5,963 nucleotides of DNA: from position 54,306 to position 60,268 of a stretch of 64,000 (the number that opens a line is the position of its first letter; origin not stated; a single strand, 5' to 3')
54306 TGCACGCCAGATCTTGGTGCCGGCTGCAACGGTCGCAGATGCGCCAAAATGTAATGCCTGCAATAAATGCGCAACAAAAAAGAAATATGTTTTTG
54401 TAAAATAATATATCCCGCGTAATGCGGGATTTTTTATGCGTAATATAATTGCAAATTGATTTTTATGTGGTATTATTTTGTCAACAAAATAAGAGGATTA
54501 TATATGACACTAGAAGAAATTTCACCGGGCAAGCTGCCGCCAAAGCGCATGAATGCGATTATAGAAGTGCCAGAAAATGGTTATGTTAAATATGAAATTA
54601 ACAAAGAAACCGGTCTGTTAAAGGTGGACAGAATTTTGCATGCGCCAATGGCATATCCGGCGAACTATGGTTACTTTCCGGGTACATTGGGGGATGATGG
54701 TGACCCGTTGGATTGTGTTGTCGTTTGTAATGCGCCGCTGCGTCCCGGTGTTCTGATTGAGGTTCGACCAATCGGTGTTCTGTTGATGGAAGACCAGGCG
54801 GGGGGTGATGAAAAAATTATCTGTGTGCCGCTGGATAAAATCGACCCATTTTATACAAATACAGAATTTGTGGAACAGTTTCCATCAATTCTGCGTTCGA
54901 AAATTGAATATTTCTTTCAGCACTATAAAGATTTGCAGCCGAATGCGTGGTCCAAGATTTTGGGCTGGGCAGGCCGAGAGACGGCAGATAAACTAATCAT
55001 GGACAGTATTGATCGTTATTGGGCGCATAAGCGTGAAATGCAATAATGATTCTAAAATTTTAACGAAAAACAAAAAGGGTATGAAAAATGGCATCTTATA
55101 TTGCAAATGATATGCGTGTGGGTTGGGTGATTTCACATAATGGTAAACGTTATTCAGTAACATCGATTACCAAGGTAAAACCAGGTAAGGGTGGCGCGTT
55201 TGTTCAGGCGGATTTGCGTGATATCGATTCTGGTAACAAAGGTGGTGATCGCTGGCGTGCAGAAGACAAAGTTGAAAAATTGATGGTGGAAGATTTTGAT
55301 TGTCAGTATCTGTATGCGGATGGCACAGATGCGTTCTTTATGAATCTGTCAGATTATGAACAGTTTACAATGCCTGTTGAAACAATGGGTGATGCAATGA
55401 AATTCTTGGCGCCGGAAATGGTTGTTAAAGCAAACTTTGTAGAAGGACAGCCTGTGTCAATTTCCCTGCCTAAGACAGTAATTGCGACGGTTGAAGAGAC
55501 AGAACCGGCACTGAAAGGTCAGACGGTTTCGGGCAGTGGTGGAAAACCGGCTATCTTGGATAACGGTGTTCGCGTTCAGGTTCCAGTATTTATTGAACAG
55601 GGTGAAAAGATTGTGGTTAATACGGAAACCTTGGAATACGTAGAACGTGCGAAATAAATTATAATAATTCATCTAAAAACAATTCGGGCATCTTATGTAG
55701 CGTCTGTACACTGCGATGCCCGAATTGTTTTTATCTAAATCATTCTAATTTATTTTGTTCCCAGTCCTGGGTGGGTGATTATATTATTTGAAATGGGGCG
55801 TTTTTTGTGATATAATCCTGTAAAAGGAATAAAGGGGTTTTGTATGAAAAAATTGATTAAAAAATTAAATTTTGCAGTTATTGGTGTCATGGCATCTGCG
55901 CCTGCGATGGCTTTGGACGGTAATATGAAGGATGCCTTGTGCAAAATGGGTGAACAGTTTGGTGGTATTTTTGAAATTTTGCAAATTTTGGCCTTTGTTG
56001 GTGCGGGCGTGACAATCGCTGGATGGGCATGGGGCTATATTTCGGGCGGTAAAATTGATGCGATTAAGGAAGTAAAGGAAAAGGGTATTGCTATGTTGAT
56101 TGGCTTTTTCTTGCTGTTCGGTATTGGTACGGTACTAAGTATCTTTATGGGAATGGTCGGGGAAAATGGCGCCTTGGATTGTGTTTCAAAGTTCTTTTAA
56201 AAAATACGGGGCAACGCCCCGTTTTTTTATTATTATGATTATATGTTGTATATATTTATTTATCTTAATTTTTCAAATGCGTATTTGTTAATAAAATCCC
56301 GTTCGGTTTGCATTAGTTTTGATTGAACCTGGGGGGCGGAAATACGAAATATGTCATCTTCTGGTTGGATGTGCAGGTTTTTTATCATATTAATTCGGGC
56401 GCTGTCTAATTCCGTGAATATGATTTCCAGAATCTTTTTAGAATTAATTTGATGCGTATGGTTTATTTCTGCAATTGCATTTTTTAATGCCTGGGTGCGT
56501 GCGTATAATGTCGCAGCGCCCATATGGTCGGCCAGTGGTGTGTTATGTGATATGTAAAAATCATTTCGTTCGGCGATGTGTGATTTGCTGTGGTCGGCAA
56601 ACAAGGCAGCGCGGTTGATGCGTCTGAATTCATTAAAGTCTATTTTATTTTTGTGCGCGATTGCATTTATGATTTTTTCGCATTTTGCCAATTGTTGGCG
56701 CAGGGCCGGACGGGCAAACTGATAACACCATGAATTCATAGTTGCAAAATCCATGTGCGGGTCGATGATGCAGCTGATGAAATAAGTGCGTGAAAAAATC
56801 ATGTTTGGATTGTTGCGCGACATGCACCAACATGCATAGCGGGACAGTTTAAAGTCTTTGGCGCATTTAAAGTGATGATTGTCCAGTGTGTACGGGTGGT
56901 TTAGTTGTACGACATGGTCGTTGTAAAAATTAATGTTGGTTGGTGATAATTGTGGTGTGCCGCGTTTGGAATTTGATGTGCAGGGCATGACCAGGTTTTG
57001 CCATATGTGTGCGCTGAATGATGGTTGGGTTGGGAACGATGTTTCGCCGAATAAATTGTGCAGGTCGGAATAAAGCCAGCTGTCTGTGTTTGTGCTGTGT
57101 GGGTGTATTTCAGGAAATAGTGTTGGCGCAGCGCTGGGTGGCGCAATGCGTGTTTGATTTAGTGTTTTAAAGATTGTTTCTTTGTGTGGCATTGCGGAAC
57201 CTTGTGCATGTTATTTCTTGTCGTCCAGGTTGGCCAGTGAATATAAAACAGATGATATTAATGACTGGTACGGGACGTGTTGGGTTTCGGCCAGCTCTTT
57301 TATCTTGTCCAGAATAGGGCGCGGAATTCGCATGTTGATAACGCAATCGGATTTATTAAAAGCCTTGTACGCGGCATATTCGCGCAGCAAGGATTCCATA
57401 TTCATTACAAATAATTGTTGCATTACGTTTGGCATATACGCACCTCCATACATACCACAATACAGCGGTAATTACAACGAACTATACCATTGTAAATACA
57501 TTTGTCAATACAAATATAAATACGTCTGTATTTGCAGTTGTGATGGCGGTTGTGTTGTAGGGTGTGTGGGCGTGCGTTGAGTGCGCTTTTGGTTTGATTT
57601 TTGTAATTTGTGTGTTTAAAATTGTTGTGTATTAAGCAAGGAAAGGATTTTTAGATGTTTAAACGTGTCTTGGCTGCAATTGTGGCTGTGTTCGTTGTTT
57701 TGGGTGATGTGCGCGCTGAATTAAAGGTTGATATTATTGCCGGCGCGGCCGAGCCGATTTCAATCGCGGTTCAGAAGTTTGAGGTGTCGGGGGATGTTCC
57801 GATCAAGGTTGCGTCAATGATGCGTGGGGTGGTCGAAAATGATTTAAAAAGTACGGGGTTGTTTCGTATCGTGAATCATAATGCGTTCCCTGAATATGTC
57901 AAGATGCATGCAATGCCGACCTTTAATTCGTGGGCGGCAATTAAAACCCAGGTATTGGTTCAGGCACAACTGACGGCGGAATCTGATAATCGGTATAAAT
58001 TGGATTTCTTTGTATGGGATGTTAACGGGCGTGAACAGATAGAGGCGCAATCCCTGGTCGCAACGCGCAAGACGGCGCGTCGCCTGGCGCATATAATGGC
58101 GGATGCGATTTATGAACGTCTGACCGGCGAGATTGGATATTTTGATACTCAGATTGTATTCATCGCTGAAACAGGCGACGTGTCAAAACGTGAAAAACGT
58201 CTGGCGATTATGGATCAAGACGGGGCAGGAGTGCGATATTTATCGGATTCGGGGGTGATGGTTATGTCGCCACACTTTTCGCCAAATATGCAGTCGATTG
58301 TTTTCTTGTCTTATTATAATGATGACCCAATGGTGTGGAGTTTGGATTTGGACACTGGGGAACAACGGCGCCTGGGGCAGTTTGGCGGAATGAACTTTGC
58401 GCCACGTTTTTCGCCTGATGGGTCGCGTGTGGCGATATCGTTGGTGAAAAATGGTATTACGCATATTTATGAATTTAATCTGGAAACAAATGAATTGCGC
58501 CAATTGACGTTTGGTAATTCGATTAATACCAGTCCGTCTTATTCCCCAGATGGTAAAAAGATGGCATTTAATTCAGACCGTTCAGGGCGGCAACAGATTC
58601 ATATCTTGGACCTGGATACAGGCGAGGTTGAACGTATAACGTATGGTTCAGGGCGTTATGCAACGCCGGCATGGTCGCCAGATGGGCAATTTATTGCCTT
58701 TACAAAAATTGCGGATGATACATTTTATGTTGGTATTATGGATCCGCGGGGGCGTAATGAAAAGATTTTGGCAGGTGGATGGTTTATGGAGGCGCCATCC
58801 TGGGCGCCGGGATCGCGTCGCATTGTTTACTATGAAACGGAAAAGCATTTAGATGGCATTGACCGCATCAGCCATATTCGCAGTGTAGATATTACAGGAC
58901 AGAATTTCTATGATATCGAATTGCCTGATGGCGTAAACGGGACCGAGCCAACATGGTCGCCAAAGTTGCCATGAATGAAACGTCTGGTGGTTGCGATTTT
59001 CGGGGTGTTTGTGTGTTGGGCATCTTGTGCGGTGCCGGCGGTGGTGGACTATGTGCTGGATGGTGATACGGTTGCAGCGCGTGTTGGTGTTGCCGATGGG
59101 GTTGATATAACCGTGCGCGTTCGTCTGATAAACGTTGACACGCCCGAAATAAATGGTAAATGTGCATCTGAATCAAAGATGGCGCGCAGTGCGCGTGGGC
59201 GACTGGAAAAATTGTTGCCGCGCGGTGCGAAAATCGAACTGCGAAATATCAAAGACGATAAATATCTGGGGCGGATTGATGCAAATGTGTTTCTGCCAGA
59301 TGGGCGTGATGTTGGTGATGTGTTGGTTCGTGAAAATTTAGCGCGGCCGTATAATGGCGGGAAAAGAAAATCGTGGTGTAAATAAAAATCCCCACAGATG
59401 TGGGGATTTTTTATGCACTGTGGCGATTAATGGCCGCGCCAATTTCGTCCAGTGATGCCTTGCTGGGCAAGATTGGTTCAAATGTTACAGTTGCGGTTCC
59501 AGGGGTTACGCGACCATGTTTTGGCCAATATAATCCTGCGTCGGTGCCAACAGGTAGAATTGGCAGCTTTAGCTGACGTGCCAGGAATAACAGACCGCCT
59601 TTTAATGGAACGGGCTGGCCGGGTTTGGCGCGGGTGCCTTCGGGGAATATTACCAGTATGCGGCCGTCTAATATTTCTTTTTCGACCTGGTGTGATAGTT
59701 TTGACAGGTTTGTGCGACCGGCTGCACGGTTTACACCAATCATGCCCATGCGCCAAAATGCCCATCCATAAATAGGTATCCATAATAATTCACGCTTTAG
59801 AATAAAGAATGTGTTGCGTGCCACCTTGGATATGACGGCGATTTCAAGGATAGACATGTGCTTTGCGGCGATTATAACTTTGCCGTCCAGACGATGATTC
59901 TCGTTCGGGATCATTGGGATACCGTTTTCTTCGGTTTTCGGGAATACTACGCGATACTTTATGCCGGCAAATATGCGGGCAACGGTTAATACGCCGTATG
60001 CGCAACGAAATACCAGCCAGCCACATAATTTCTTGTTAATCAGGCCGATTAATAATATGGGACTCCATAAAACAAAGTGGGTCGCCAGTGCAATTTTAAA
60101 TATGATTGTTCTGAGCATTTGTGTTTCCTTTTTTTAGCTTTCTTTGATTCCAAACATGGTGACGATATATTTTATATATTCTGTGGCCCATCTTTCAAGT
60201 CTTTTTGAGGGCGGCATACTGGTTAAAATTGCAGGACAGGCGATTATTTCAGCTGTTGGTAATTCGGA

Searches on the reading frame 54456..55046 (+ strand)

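Call 11: search_protein_families(library=pfam, proteins=[window:54456-55046:+], max_evalue=0.01)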
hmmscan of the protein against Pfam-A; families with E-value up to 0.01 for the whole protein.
window:54456-55046:+ (196 aa): 1 family
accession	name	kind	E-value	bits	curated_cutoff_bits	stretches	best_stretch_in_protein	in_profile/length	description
PF00719.24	Pyrophosphatase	-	2.1e-52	177.4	23.5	1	34-188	1-152/153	Inorganic pyrophosphatase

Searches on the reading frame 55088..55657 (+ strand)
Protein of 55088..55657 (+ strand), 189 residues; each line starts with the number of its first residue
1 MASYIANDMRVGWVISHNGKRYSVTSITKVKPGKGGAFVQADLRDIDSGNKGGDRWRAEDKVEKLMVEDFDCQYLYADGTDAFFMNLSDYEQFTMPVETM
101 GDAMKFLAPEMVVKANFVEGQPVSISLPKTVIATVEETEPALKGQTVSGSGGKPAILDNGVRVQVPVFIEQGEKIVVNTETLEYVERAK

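Call 11: search_protein_families(library=pfam, proteins=[window:55088-55657:+], max_evalue=0.01)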
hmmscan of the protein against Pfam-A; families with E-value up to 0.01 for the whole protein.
window:55088-55657:+ (189 aa): 3 families
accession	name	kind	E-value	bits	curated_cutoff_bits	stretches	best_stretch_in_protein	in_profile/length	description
PF09285.17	Elong-fact-P_C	-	6.2e-24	83.9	25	1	132-187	2-56/56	Elongation factor P, C-terminal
PF01132.26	EFP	-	8e-18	64.6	27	1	71-123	2-54/54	Elongation factor P (EF-P) OB domain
PF08207.18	EFP_N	-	1e-17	64.3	23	1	6-62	2-58/58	Elongation factor P (EF-P) KOW-like domain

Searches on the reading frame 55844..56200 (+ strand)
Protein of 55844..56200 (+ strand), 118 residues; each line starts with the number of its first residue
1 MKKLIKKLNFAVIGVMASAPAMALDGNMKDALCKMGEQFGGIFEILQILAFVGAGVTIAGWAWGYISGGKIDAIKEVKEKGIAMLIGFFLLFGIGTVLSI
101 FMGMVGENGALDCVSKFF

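Call 11: search_protein_families(library=pfam, proteins=[window:55844-56200:+], max_evalue=0.01)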
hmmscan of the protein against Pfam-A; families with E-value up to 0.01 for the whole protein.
window:55844-56200:+ (118 aa): 0 families

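Call 51: search_protein_families(library=ncbifam, proteins=[window:55844-56200:+], max_evalue=0.1)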
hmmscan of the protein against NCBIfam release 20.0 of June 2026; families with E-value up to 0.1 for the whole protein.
window:55844-56200:+ (118 aa): 0 families

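Call 61: search_solved_structures(query=window:55844-56197:+, max_evalue=10)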
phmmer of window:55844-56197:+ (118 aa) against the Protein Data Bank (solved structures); distinct sequences matched with E-value up to 10: 11.
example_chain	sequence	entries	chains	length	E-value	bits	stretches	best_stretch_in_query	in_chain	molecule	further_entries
9ygv_L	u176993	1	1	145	0.024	18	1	59-107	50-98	Photosystem I reaction center subunit XI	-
9m4f_L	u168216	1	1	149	0.05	16.9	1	59-107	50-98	PsaL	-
4e4e_A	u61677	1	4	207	0.12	15.7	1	31-78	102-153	Superoxide dismutase [Mn], mitochondrial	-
3lsu_A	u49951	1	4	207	0.12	15.7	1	31-78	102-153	Superoxide dismutase [Mn], mitochondrial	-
4f6e_A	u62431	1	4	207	0.12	15.7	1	31-78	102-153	Superoxide dismutase [Mn], mitochondrial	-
3rn4_A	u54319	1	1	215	0.13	15.6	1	31-78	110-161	Superoxide dismutase [Mn], mitochondrial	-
3bfr_A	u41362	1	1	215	0.13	15.6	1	31-78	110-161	Superoxide dismutase [Mn]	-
7azq_A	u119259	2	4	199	0.62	13.4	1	27-67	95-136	Superoxide dismutase [Fe]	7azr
1jr9_A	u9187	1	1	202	0.94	12.8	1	33-74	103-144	manganese superoxide dismutase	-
5n56_A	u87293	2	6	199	1.8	11.9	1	32-75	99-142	Superoxide dismutase [Mn/Fe] 1 | Superoxide dismutase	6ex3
6qv9_A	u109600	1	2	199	1.8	11.9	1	32-75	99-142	Superoxide dismutase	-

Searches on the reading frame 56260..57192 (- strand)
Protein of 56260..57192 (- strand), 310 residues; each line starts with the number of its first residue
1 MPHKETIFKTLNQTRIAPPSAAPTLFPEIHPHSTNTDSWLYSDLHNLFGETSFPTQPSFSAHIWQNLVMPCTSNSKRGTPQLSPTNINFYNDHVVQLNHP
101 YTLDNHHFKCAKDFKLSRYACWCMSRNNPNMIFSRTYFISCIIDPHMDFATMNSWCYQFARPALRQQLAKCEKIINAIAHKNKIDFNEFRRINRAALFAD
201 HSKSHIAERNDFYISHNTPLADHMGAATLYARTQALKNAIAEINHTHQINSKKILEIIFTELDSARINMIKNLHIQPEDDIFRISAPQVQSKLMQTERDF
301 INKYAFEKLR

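Call 11: search_protein_families(library=pfam, proteins=[window:56260-57192:-], max_evalue=0.01)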
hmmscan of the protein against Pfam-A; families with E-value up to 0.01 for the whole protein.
window:56260-57192:- (310 aa): 0 families

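Call 51: search_protein_families(library=ncbifam, proteins=[window:56260-57192:-], max_evalue=0.1)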
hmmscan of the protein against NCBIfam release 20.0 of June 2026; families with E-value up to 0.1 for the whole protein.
window:56260-57192:- (310 aa): 4 families
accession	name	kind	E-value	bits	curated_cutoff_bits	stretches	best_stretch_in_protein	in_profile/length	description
NF008573.0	PRK11525.1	equivalog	9.1e-12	44.9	242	1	90-280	62-259/288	DNA damage-inducible protein D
NF007383.0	PRK09902.1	equivalog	0.034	13.6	235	1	149-248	51-152/216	lipopolysaccharide kinase InaA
TIGR02025.1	BchH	equivalog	0.038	11.5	829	1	202-301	624-719/1271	magnesium chelatase subunit H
TIGR00273.1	TIGR00273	equivalog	0.079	11.8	444.8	0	164-255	6-93/432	LutB/LldF family L-lactate oxidation iron-sulfur protein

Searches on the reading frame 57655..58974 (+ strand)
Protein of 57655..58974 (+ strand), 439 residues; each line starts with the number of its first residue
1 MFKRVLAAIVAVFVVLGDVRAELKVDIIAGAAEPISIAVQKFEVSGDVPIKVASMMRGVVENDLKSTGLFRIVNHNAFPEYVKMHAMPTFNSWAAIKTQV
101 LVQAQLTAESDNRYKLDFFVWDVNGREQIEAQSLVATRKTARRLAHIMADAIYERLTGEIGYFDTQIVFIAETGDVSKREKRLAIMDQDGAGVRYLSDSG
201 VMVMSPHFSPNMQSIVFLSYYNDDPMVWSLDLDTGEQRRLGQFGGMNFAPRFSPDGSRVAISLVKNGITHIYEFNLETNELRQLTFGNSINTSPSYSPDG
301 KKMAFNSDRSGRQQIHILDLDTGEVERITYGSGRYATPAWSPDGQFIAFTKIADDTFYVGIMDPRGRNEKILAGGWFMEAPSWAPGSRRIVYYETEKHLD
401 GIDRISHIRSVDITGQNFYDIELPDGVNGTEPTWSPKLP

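Call 11: search_protein_families(library=pfam, proteins=[window:57655-58974:+], max_evalue=0.01)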
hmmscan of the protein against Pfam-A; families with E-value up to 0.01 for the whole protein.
window:57655-58974:+ (439 aa): 6 families
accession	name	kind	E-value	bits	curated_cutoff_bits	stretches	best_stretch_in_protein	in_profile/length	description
PF07676.18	PD40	-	2.7e-27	94.5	20.9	3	281-315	1-36/38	WD40-like Beta Propeller Repeat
PF04052.18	TolB_N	-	2.4e-21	76.2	22.4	1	23-128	1-105/106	TolB amino-terminal domain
PF00930.27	DPPIV_N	-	2.1e-09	37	22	2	297-351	1-61/354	Dipeptidyl peptidase IV (DPP IV) N-terminal region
PF25174.1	Beta-prop_THOC3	-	2.8e-06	27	305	1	278-351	78-148/272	THOC3 beta-propeller domain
PF25460.1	Beta-prop_Aladin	-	2.9e-05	23.8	171.1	0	293-358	158-220/340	Aladin seven-bladed propeller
PF02897.21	Peptidase_S9_N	-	0.0065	15.7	24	0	295-353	130-190/414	Prolyl oligopeptidase, N-terminal beta-propeller domain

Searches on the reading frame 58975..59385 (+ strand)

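Call 18: search_protein_families(library=pfam, proteins=[window:58975-59385:+], max_evalue=0.001)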
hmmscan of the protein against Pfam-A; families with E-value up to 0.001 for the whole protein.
window:58975-59385:+ (136 aa): 1 family
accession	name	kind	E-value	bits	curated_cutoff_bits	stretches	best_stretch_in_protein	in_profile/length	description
PF00565.23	SNase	-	1.1e-06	29.5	21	1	48-127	1-78/107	Staphylococcal nuclease homologue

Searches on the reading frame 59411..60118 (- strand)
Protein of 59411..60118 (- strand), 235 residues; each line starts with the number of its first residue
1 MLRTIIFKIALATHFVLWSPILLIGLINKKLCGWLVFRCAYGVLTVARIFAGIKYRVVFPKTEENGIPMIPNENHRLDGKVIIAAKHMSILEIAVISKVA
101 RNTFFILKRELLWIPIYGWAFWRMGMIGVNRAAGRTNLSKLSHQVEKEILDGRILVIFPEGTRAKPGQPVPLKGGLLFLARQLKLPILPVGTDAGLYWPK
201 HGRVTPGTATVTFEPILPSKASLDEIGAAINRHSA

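Call 18: search_protein_families(library=pfam, proteins=[window:59411-60118:-], max_evalue=0.001)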
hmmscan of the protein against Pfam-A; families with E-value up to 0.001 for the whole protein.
window:59411-60118:- (235 aa): 1 family
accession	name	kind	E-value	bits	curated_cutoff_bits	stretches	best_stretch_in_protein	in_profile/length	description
PF01553.26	Acyltransferase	-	5.9e-23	81.6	23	1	73-191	8-130/132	Acyltransferase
